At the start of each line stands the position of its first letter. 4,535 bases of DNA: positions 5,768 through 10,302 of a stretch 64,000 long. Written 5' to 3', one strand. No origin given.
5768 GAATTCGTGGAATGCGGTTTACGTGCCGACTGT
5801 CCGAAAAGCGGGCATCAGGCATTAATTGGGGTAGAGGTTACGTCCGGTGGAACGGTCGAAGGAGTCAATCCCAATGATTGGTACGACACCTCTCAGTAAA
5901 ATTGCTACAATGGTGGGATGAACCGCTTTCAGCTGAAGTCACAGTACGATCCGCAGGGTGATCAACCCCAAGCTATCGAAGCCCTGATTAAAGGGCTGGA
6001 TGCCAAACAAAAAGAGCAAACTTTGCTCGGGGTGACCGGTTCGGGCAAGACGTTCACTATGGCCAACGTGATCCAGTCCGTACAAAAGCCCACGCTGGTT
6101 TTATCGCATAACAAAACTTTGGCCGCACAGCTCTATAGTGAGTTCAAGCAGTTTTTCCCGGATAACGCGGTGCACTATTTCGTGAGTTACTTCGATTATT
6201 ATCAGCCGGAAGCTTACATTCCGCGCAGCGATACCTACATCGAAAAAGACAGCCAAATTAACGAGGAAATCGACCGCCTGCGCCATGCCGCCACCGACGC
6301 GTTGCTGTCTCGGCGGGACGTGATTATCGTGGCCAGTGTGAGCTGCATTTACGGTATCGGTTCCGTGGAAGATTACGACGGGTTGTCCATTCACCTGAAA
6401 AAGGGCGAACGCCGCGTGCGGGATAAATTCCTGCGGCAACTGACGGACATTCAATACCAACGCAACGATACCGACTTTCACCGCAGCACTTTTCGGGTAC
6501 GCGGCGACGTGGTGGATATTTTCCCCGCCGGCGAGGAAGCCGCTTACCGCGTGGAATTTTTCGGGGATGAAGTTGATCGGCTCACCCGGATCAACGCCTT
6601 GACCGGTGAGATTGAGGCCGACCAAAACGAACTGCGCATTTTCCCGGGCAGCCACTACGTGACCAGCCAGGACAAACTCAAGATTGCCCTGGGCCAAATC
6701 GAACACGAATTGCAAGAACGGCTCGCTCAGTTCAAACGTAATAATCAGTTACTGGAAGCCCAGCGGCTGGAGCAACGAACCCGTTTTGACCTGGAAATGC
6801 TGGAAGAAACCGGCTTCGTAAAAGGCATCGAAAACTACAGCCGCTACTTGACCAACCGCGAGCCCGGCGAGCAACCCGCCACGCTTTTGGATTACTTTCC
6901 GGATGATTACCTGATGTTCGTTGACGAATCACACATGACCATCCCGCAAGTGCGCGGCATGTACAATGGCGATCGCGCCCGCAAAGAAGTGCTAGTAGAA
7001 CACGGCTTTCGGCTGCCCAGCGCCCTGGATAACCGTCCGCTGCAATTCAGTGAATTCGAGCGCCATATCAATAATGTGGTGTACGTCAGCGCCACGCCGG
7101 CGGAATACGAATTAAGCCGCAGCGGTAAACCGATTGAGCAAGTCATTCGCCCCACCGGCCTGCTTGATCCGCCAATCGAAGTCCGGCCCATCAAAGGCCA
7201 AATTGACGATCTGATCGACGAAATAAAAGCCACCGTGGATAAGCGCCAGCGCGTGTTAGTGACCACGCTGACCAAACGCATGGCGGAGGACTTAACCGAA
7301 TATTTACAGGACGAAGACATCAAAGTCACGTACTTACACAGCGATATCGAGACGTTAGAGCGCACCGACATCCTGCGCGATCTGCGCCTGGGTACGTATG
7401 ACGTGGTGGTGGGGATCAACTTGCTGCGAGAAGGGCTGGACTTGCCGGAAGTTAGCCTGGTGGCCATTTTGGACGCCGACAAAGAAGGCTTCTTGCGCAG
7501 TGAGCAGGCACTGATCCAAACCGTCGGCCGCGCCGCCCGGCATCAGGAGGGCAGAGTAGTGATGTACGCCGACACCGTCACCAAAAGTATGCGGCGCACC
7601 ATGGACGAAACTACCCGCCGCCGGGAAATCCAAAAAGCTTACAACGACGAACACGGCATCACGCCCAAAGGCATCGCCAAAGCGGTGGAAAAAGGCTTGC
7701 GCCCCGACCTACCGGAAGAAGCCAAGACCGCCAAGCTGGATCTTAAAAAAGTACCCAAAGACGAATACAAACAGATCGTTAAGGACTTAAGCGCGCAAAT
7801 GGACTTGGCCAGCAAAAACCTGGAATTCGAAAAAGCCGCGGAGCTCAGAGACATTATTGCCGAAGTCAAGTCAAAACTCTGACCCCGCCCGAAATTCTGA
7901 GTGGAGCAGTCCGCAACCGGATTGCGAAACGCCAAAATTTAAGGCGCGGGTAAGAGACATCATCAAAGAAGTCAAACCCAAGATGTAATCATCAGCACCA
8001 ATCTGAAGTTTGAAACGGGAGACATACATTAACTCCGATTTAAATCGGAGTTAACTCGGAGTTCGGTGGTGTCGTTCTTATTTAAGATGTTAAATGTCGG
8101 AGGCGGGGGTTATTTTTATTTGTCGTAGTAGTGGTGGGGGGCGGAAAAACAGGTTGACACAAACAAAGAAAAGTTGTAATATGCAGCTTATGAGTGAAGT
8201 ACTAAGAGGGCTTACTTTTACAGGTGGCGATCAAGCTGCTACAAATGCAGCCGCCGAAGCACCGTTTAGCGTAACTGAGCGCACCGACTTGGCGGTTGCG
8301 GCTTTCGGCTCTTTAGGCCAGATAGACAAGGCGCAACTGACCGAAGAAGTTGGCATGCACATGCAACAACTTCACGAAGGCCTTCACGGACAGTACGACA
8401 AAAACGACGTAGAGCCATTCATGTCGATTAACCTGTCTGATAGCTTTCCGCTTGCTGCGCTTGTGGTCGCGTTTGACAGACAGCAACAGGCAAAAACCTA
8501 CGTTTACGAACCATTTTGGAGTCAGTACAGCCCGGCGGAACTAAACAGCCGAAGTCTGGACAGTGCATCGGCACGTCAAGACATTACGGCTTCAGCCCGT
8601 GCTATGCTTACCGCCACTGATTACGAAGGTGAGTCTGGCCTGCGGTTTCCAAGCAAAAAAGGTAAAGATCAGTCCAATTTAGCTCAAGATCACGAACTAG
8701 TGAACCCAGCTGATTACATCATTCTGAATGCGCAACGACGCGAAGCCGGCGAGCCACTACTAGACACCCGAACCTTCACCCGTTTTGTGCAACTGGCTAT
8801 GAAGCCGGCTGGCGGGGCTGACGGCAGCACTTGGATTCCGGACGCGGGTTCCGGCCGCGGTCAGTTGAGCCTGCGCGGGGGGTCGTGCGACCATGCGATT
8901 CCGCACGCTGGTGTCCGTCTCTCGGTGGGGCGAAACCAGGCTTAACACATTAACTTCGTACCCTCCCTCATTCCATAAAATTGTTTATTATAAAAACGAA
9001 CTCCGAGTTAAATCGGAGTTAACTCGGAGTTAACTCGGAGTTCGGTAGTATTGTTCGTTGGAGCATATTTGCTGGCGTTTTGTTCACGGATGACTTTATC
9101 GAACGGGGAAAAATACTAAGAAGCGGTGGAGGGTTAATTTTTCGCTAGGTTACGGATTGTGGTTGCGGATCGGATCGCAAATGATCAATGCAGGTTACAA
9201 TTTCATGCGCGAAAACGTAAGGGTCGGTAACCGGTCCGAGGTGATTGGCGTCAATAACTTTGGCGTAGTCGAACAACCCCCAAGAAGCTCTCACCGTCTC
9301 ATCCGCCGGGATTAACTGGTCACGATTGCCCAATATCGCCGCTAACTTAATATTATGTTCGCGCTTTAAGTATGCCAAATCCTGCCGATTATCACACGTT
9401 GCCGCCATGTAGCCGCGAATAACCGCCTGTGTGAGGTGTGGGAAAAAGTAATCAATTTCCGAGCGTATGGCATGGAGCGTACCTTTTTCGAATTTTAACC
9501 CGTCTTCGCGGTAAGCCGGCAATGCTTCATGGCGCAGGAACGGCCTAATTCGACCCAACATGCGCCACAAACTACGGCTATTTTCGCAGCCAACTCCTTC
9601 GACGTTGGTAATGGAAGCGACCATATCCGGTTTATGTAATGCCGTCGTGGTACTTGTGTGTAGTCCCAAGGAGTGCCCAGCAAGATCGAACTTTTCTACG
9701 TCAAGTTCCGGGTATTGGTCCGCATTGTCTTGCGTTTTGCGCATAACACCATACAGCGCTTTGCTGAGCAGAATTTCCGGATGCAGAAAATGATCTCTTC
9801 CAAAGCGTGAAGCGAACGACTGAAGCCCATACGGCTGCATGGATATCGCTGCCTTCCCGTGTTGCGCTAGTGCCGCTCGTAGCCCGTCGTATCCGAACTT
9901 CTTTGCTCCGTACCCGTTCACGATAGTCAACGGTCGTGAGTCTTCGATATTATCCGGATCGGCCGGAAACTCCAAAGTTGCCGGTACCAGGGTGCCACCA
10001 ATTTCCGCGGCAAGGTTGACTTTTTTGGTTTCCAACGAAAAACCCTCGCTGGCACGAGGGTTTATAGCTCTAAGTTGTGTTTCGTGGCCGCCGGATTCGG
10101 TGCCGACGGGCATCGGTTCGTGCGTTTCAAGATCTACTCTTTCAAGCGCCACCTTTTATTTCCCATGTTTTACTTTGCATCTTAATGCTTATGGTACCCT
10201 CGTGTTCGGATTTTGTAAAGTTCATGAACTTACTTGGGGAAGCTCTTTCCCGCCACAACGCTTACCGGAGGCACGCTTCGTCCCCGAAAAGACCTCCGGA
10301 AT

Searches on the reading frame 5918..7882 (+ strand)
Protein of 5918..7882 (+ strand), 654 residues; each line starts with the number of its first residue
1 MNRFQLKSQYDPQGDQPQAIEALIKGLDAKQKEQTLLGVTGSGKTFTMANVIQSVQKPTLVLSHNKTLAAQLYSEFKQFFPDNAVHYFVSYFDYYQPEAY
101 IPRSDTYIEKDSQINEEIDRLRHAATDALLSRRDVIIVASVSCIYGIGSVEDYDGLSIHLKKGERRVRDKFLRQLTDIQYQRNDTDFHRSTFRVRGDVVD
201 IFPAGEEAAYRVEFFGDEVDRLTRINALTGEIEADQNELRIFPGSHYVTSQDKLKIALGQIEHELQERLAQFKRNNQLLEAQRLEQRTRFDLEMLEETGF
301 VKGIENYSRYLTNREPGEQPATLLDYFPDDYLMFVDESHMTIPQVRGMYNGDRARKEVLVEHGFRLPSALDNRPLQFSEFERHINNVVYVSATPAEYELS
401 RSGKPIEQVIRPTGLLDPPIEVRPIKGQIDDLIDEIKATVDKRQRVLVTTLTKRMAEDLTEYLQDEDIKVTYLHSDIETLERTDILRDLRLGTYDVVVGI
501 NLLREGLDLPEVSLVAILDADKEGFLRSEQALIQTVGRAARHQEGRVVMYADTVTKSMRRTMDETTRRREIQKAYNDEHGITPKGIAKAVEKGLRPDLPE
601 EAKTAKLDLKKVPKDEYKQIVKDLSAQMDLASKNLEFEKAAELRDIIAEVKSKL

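Call 11: search_protein_families(library=pfam, proteins=[window:5918-7882:+], max_evalue=0.01)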
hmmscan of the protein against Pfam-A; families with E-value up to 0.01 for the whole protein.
window:5918-7882:+ (654 aa): 7 families
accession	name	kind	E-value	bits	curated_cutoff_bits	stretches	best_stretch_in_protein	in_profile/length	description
PF17757.6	UvrB_inter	-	2e-31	108.4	22.9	1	158-247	1-91/91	UvrB interaction domain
PF12344.14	UvrB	-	7.1e-22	77.4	27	1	549-590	1-42/43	Ultra-violet resistance protein B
PF00271.37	Helicase_C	-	9.4e-21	74.6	23.5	1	429-542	3-109/110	Helicase conserved C-terminal domain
PF04851.21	ResIII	-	1.8e-13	51.2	22.5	1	12-86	4-83/164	Type III restriction enzyme, res subunit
PF02151.25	UVR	-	4.6e-08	33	21.5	1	619-652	2-35/36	UvrB/uvrC motif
PF00270.35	DEAD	-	4.1e-06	27.1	26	1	15-82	3-71/167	DEAD/DEAH box helicase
PF13245.12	AAA_19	-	0.0076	16.9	25.1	0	29-59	9-39/134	AAA domain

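Call 49: find_homologous_proteins(query=window:5918-7882:+, max_evalue=1e-100)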
Query window:5918-7882:+ (654 aa): 8000 proteins with E <= 1e-100 among 8000 candidates; the best 120 are listed.
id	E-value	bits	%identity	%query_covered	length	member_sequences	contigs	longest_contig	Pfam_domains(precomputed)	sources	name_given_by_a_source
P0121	0.0e+0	1441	100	100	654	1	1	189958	PF00270.36,PF02151.26,PF17757.7,PF00271.38,PF27431.1,PF04851.22,PF12344.15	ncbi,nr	ncbi:MAG: excinuclease ABC subunit UvrB [Candidatus Saccharibacteria bacterium]|nr:excinuclease ABC 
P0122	0.0e+0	1284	87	100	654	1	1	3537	PF00270.36,PF02151.26,PF17757.7,PF00271.38,PF27431.1,PF04851.22,PF12344.15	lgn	-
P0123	0.0e+0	1278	88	100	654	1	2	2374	PF00270.36,PF02151.26,PF17757.7,PF00271.38,PF27431.1,PF04851.22,PF12344.15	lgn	-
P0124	0.0e+0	1263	85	100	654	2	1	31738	PF00270.36,PF02151.26,PF17757.7,PF00271.38,PF27431.1,PF04851.22,PF12344.15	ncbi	-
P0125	0.0e+0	1262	86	100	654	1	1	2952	PF00270.36,PF02151.26,PF17757.7,PF00271.38,PF27431.1,PF04851.22,PF12344.15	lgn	-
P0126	0.0e+0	1262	86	100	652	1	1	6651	PF02151.26,PF17757.7,PF00271.38,PF27431.1,PF04851.22,PF12344.15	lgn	-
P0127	0.0e+0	1256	85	100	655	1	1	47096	PF00270.36,PF02151.26,PF17757.7,PF00271.38,PF27431.1,PF04851.22,PF12344.15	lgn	-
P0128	0.0e+0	1255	86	100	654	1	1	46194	PF02151.26,PF17757.7,PF00271.38,PF27431.1,PF04851.22,PF12344.15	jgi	-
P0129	0.0e+0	1253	85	100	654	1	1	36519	PF02151.26,PF17757.7,PF00271.38,PF27431.1,PF04851.22,PF12344.15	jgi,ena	-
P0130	0.0e+0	1252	85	100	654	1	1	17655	PF00270.36,PF02151.26,PF17757.7,PF00271.38,PF27431.1,PF04851.22,PF12344.15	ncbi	-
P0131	0.0e+0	1248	85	100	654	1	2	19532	PF00270.36,PF02151.26,PF17757.7,PF00271.38,PF27431.1,PF04851.22,PF12344.15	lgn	-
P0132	0.0e+0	1248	85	100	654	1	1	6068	PF00270.36,PF02151.26,PF17757.7,PF00271.38,PF27431.1,PF04851.22,PF12344.15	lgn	-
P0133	0.0e+0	1242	85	100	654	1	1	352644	PF00270.36,PF02151.26,PF17757.7,PF00271.38,PF27431.1,PF04851.22,PF12344.15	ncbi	-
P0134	0.0e+0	1242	85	100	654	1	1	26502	PF02151.26,PF17757.7,PF00271.38,PF27431.1,PF04851.22,PF12344.15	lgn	-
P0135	0.0e+0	1240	84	100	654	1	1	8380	PF00270.36,PF02151.26,PF17757.7,PF00271.38,PF27431.1,PF04851.22,PF12344.15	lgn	-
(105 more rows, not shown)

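Call 50: find_encoding_contigs(protein=P0128, flank=6000, max_places=1)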
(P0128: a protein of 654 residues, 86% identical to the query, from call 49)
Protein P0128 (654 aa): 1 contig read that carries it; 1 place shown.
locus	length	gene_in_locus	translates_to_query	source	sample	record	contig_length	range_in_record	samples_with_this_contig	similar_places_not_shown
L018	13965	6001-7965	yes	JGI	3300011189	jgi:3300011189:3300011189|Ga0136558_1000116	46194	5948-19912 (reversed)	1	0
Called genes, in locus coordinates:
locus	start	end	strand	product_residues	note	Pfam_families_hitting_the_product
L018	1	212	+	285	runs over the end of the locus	PF13292:DXP_synthase_N, PF00456:Transketolase_N, PF00676:E1_dh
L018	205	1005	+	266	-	PF00459:Inositol_P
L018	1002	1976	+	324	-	PF02779:Transket_pyr, PF02780:Transketolase_C, PF22613:Transketolase_C_1 (weak)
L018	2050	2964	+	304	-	PF01116:F_bP_aldolase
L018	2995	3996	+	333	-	PF00294:PfkB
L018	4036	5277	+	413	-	-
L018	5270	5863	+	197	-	PF18306:LDcluster4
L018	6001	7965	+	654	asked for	PF04851:ResIII, PF17757:UvrB_inter, PF27431:UvrB_3rd, PF00271:Helicase_C, PF12344:UvrB, PF02151:UVR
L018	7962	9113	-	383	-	-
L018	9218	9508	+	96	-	PF02686:GatC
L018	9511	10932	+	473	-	PF01425:Amidase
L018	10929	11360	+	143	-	-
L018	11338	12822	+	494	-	PF02934:GatB_N, PF02637:GatB_Yqey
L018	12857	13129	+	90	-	-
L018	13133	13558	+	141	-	PF12732:YtxH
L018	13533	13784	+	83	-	PF18910:DUF5665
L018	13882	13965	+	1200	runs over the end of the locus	PF02811:PHP, PF07733:DNA_pol3_alpha, PF17657:DNA_pol3_finger, PF14579:HHH_6, PF01336:tRNA_anti-codon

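Call 51: find_encoding_contigs(protein=P0124, flank=6000, max_places=1)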
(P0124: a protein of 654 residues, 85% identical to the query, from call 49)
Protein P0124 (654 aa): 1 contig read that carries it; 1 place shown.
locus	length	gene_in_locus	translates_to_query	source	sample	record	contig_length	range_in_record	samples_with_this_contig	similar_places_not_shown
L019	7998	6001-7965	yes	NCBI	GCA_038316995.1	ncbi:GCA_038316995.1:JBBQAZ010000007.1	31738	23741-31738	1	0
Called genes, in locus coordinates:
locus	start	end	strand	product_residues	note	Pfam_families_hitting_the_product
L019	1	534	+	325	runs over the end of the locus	PF02779:Transket_pyr, PF17147:PFOR_II (faint), PF02780:Transketolase_C, PF22613:Transketolase_C_1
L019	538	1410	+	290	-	PF00892:EamA (weak)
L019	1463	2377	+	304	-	PF01116:F_bP_aldolase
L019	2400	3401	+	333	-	PF00294:PfkB, PF08543:Phos_pyr_kin (weak)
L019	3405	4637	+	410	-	-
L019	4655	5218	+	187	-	PF18306:LDcluster4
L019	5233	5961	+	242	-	-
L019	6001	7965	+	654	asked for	PF00270:DEAD (faint), PF04851:ResIII, PF17757:UvrB_inter, PF27431:UvrB_3rd, PF00271:Helicase_C, PF12344:UvrB, PF02151:UVR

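Call 52: find_encoding_contigs(protein=P0133, flank=6000, max_places=1)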
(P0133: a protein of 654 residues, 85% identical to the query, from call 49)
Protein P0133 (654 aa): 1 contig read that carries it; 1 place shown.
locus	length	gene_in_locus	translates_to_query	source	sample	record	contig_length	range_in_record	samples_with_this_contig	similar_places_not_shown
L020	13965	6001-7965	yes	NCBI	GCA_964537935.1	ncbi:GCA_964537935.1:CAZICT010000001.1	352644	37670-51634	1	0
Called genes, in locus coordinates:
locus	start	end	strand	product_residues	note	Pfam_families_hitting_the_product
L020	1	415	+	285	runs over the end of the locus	PF13292:DXP_synthase_N, PF00456:Transketolase_N, PF00676:E1_dh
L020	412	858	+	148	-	-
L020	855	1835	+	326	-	PF02779:Transket_pyr, PF02780:Transketolase_C, PF22613:Transketolase_C_1 (faint)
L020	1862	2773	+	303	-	PF01116:F_bP_aldolase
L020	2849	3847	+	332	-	PF00294:PfkB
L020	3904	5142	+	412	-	-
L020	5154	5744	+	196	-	PF18306:LDcluster4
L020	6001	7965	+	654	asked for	PF00270:DEAD (faint), PF04851:ResIII, PF17757:UvrB_inter, PF27431:UvrB_3rd, PF00271:Helicase_C, PF12344:UvrB, PF02151:UVR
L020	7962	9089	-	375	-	PF12146:Hydrolase_4 (weak)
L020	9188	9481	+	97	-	PF02686:GatC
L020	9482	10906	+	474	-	PF01425:Amidase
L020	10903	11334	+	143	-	-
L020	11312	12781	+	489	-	PF02934:GatB_N, PF02637:GatB_Yqey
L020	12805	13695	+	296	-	PF00483:NTP_transferase, PF12804:NTP_transf_3 (weak)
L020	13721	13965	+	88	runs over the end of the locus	-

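Call 76: find_encoding_contigs(protein=P0121, flank=10000, max_places=2)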
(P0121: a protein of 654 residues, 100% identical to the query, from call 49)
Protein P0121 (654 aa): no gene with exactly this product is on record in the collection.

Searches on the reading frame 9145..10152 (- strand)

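Call 11: search_protein_families(library=pfam, proteins=[window:9145-10152:-], max_evalue=0.01)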
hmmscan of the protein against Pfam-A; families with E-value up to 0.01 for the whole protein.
window:9145-10152:- (335 aa): 1 family
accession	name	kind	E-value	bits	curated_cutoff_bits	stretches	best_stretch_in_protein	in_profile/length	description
PF10081.15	Abhydrolase_9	-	0.0041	16.7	26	1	137-217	93-173/288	Alpha/beta-hydrolase family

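Call 65: search_protein_families(library=ncbifam, proteins=[window:9145-10152:-], max_evalue=0.1)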
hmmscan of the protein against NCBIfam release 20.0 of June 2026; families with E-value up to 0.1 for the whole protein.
window:9145-10152:- (335 aa): 5 families
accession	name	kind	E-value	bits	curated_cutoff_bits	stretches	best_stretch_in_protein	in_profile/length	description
TIGR02427.1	protocat_pcaD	equivalog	4.2e-06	26.3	255.85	1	130-319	56-247/251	3-oxoadipate enol-lactonase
NF011457.0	PRK14875.1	equivalog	5.3e-06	25.6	307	1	149-189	194-234/372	acetoin dehydrogenase dihydrolipoyllysine-residue acetyltransferase subunit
NF051488.1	bifunc_PcaDC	exception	1.4e-05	24.4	390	1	145-324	70-252/375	bifunctional 3-oxoadipate enol-lactonase/4-carboxymuconolactone decarboxylase PcaDC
TIGR03611.1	RutD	equivalog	0.018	14.4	238.5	1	141-191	68-118/258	pyrimidine utilization protein D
TIGR02821.1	fghA_ester_D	equivalog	0.039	13.5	281.7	1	144-186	130-171/275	S-formylglutathione hydrolase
